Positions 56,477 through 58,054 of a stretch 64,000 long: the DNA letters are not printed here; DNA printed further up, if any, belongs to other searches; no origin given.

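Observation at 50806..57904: Redox trio near the GT-C array (small cupin, classical SDR, Rossmann flavoenzyme): possible sugar-ring or epimer remodelling, for example Galf formation or lipid-linked sugar epimerisation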

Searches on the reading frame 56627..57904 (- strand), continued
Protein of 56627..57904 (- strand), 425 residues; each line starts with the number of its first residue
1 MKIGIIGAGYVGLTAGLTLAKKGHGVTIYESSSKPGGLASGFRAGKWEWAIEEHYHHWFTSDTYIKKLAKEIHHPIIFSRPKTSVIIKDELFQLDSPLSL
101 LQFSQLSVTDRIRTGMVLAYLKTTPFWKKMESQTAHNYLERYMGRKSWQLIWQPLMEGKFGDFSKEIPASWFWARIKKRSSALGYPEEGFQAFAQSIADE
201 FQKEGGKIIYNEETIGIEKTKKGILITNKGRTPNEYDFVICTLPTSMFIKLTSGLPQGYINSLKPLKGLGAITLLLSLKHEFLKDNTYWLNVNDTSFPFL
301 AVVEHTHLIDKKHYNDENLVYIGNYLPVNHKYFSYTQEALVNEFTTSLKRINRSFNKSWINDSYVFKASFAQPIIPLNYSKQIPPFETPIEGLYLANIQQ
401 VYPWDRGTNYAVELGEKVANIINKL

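Call 66: search_protein_families(library=pfam, proteins=[P0245, P0333, P0369, P0388, P0250, P0282, P0285], max_evalue=0.001)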
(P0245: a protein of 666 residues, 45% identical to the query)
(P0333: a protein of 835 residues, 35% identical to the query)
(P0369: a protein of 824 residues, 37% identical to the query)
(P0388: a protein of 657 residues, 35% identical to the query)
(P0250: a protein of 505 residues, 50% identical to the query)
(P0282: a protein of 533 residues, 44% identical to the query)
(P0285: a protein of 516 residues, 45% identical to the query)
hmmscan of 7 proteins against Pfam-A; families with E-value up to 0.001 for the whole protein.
P0245 (666 aa): 16 families
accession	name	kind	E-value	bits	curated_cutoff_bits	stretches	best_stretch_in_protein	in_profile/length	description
PF01593.30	Amino_oxidase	-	8.7e-18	65.2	19.8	1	10-344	1-357/443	Flavin containing amine oxidoreductase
PF13847.12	Methyltransf_31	-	1.1e-12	48.3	27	1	494-596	4-113/145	Methyltransferase domain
PF13489.12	Methyltransf_23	-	5.6e-11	42.9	27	1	479-607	8-132/164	Methyltransferase domain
PF13649.12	Methyltransf_25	-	7.8e-11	43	27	1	497-588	1-97/97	Methyltransferase domain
PF08241.18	Methyltransf_11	-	7.8e-11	42.9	21.2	1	499-592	2-95/95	Methyltransferase domain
PF08242.18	Methyltransf_12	-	1.5e-09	38.9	30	1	498-588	1-96/98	Methyltransferase domain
PF13450.12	NAD_binding_8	-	1.6e-09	38.3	21.9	1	5-61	1-55/68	NAD(P)-binding Rossmann-like domain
PF01266.30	DAO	-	1.8e-09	38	27.9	1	3-37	2-37/353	FAD dependent oxidoreductase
PF00070.33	Pyr_redox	-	2e-08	35.1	22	0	2-35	1-34/82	Pyridine nucleotide-disulphide oxidoreductase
PF00891.24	Methyltransf_2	-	2e-06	27.7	22.3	1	496-594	65-166/210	O-methyltransferase domain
PF05175.20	MTS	-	8.6e-06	25.9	23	1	493-551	31-94/170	Methyltransferase small domain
PF01728.25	FtsJ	-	2e-05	25.1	24.1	1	485-595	10-99/181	FtsJ-like methyltransferase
PF07992.20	Pyr_redox_2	-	2.3e-05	24.4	26.1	0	3-32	145-174/291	Pyridine nucleotide-disulphide oxidoreductase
PF00398.26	RrnaAD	-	6.2e-05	22.7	24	1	493-558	30-101/263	Ribosomal RNA adenine dimethylase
PF07021.18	MetW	-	0.00016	21.8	21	1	484-532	4-51/193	Methionine biosynthesis protein MetW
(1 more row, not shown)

P0333 (835 aa): 8 families
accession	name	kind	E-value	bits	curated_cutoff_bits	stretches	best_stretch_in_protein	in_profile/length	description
PF01593.30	Amino_oxidase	-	4.4e-19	69.5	19.8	1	415-802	1-416/443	Flavin containing amine oxidoreductase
PF13450.12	NAD_binding_8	-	7.2e-12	45.9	21.9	1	410-475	1-68/68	NAD(P)-binding Rossmann-like domain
PF01266.30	DAO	-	6.3e-10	39.5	27.9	1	408-442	2-36/353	FAD dependent oxidoreductase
PF07992.20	Pyr_redox_2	-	1.7e-05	24.8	26.1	1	406-440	143-177/291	Pyridine nucleotide-disulphide oxidoreductase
PF03486.20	HI0933_like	-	2.9e-05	24.1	50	0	407-441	2-36/244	HI0933-like protein Rossmann domain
PF00070.33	Pyr_redox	-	5.6e-05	24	22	1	408-441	2-35/82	Pyridine nucleotide-disulphide oxidoreductase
PF01946.23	Thi4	-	0.00014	21.6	26.2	1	401-442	13-55/235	Thi4 family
PF12831.13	FAD_oxidored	-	0.00066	19.5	27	0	408-446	2-40/416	FAD dependent oxidoreductase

P0369 (824 aa): 12 families
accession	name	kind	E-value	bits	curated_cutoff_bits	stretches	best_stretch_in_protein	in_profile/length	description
PF03706.18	LPG_synthase_TM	-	5.9e-40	138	33.4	1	7-308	1-302/302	Lysylphosphatidylglycerol synthase TM region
PF01593.30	Amino_oxidase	-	7e-35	121.6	19.8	1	385-819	1-438/443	Flavin containing amine oxidoreductase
PF13450.12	NAD_binding_8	-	8.5e-15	55.2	21.9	1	380-447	1-67/68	NAD(P)-binding Rossmann-like domain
PF01266.30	DAO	-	2.4e-14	54.1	27.9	1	377-614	1-185/353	FAD dependent oxidoreductase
PF00070.33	Pyr_redox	-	3.1e-08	34.5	22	1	378-411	2-35/82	Pyridine nucleotide-disulphide oxidoreductase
PF12831.13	FAD_oxidored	-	6.2e-08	32.8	27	1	377-416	1-40/416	FAD dependent oxidoreductase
PF00890.30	FAD_binding_2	-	9.5e-08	32.1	20.4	1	377-414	1-37/414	FAD binding domain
PF07992.20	Pyr_redox_2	-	9.8e-08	32.2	26.1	1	364-411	132-178/291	Pyridine nucleotide-disulphide oxidoreductase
PF01946.23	Thi4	-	1.2e-05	25.1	26.2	1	374-412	16-55/235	Thi4 family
PF03486.20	HI0933_like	-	1.8e-05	24.7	50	1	377-411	2-36/244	HI0933-like protein Rossmann domain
PF01494.25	FAD_binding_3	-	2.4e-05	24.2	22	1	377-407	3-33/349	FAD binding domain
PF01134.28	GIDA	-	0.00052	19.6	22.1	1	377-413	1-38/391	Glucose inhibited division protein A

P0388 (657 aa): 13 families
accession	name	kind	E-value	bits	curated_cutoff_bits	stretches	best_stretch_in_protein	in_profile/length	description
PF08241.18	Methyltransf_11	-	3.3e-22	79.4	21.2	1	483-574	2-95/95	Methyltransferase domain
PF01593.30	Amino_oxidase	-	4.1e-18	66.3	19.8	1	17-295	9-298/443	Flavin containing amine oxidoreductase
PF13649.12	Methyltransf_25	-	1.4e-17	64.6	27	1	481-570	1-97/97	Methyltransferase domain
PF13847.12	Methyltransf_31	-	2.3e-17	63.5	27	1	475-578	1-113/145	Methyltransferase domain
PF13489.12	Methyltransf_23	-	2.5e-15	57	27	1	467-581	11-123/164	Methyltransferase domain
PF08242.18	Methyltransf_12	-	2.4e-13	51.1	30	1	482-572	1-98/98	Methyltransferase domain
PF07021.18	MetW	-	3.9e-09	36.9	21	1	473-577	9-110/193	Methionine biosynthesis protein MetW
PF01209.24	Ubie_methyltran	-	4.4e-08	33.2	20.1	1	451-574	20-151/233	ubiE/COQ5 methyltransferase family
PF13450.12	NAD_binding_8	-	4.4e-07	30.5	21.9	1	5-56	1-52/68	NAD(P)-binding Rossmann-like domain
PF05401.17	NodS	-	1.8e-06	28.4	24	1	462-577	27-147/201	Nodulation protein S (NodS)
PF02353.26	CMAS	-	4.8e-05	23.2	27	1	463-574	48-164/273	Mycolic acid cyclopropane synthetase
PF01266.30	DAO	-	5.3e-05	23.3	27.9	0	196-248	145-202/353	FAD dependent oxidoreductase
PF06325.19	PrmA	-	9.9e-05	22.4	22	1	474-575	158-259/296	Ribosomal protein L11 methyltransferase (PrmA)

P0250 (505 aa): 7 families
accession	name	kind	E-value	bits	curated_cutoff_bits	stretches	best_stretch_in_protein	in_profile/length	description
PF01593.30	Amino_oxidase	-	2.4e-28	100.1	19.8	1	10-503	1-441/443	Flavin containing amine oxidoreductase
PF13450.12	NAD_binding_8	-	6.7e-13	49.1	21.9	1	5-69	1-65/68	NAD(P)-binding Rossmann-like domain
PF01266.30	DAO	-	1.4e-10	41.7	27.9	1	2-41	1-40/353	FAD dependent oxidoreductase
PF00890.30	FAD_binding_2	-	1.8e-05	24.5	20.4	1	3-37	2-36/414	FAD binding domain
PF00070.33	Pyr_redox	-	9.7e-05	23.3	22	0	2-35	1-34/82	Pyridine nucleotide-disulphide oxidoreductase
PF07992.20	Pyr_redox_2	-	0.00016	21.6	26.1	1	1-32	1-32/291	Pyridine nucleotide-disulphide oxidoreductase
PF12831.13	FAD_oxidored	-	0.00039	20.3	27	1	3-41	2-40/416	FAD dependent oxidoreductase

P0282 (533 aa): 9 families
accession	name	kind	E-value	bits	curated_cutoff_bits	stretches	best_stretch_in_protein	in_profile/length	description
PF01593.30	Amino_oxidase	-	3.2e-28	99.7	19.8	1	10-528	1-443/443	Flavin containing amine oxidoreductase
PF13450.12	NAD_binding_8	-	2.6e-14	53.7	21.9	1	5-72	1-68/68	NAD(P)-binding Rossmann-like domain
PF01266.30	DAO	-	1.2e-11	45.2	27.9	1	4-42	3-41/353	FAD dependent oxidoreductase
PF12831.13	FAD_oxidored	-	2.7e-06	27.4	27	1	4-41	3-40/416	FAD dependent oxidoreductase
PF00890.30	FAD_binding_2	-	9.5e-06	25.5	20.4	1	4-39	3-37/414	FAD binding domain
PF00070.33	Pyr_redox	-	2.4e-05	25.2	22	1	2-35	1-34/82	Pyridine nucleotide-disulphide oxidoreductase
PF03486.20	HI0933_like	-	0.00017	21.6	50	0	2-36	2-36/244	HI0933-like protein Rossmann domain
PF07992.20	Pyr_redox_2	-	0.00034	20.6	26.1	1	2-33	2-175/291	Pyridine nucleotide-disulphide oxidoreductase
PF03807.23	F420_oxidored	-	0.00084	20.3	21.6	0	269-341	10-79/94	NADP oxidoreductase coenzyme F420-dependent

P0285 (516 aa): 9 families
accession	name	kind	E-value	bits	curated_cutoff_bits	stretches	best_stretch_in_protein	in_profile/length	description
PF01593.30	Amino_oxidase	-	1.2e-15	58.3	19.8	1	10-510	1-442/443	Flavin containing amine oxidoreductase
PF13450.12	NAD_binding_8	-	6.9e-14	52.3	21.9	1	5-72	1-68/68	NAD(P)-binding Rossmann-like domain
PF01266.30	DAO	-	7.5e-09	36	27.9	1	3-36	2-35/353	FAD dependent oxidoreductase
PF00890.30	FAD_binding_2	-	6.8e-06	26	20.4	1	3-37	2-36/414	FAD binding domain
PF12831.13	FAD_oxidored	-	3.3e-05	23.8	27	1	3-39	2-38/416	FAD dependent oxidoreductase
PF00070.33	Pyr_redox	-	5.7e-05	24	22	1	2-33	1-32/82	Pyridine nucleotide-disulphide oxidoreductase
PF01946.23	Thi4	-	6.8e-05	22.7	26.2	1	2-38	19-56/235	Thi4 family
PF03486.20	HI0933_like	-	0.00018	21.5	50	0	2-36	2-36/244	HI0933-like protein Rossmann domain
PF07992.20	Pyr_redox_2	-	0.00031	20.7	26.1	1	2-33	2-175/291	Pyridine nucleotide-disulphide oxidoreductase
